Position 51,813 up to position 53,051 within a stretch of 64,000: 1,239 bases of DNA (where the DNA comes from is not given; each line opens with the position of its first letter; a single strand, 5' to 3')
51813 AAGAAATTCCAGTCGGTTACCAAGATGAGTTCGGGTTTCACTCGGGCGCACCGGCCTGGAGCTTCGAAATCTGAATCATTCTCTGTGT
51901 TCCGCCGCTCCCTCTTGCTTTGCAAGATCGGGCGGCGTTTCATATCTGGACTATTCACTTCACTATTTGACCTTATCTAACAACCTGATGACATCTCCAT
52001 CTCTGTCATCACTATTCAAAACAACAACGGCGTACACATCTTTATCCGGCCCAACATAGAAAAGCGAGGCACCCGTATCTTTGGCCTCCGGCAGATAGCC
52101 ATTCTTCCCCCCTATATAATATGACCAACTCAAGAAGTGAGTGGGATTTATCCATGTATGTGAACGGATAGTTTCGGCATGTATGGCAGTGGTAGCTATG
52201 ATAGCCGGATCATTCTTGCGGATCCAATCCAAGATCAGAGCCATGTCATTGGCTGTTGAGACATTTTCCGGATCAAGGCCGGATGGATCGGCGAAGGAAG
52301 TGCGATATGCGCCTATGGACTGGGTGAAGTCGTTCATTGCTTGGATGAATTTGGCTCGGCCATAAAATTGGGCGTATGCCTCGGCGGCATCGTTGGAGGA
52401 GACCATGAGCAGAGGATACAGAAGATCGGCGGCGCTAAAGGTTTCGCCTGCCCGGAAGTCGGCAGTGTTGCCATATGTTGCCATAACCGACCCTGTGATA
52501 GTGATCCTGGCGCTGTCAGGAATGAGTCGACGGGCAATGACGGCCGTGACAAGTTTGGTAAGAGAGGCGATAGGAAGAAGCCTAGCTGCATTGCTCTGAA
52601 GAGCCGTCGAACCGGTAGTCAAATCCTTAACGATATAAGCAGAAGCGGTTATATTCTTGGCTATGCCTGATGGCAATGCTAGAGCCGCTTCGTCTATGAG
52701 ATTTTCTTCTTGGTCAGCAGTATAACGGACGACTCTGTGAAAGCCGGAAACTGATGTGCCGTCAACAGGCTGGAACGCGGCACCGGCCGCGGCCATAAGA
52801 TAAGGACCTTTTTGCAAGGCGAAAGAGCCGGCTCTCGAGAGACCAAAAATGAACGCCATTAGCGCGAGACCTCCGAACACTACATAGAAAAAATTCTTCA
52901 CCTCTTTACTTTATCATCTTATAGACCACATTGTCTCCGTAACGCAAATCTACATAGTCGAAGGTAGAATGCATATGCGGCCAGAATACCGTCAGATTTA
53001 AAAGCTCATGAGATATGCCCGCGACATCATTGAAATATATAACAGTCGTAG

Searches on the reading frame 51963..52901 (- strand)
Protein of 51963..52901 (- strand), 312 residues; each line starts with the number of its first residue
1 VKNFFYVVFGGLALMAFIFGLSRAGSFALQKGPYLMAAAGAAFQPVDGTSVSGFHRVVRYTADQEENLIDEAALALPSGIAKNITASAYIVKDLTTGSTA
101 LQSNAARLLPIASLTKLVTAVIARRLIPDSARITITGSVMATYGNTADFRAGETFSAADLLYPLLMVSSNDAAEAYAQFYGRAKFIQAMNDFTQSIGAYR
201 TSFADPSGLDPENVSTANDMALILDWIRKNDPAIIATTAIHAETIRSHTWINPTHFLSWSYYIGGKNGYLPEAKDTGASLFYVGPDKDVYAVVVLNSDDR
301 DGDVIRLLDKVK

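Call 23: search_protein_families(library=pfam, proteins=[window:51963-52901:-])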
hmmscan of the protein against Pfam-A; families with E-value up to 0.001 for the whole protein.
window:51963-52901:- (312 aa): 2 families
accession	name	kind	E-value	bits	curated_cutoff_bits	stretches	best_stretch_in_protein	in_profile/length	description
PF00768.25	Peptidase_S11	-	5.4e-29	101.8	27.6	1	82-276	8-218/239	D-alanyl-D-alanine carboxypeptidase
PF13354.11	Beta-lactamase2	-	1.7e-09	37.8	22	1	90-228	3-147/214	Beta-lactamase enzyme family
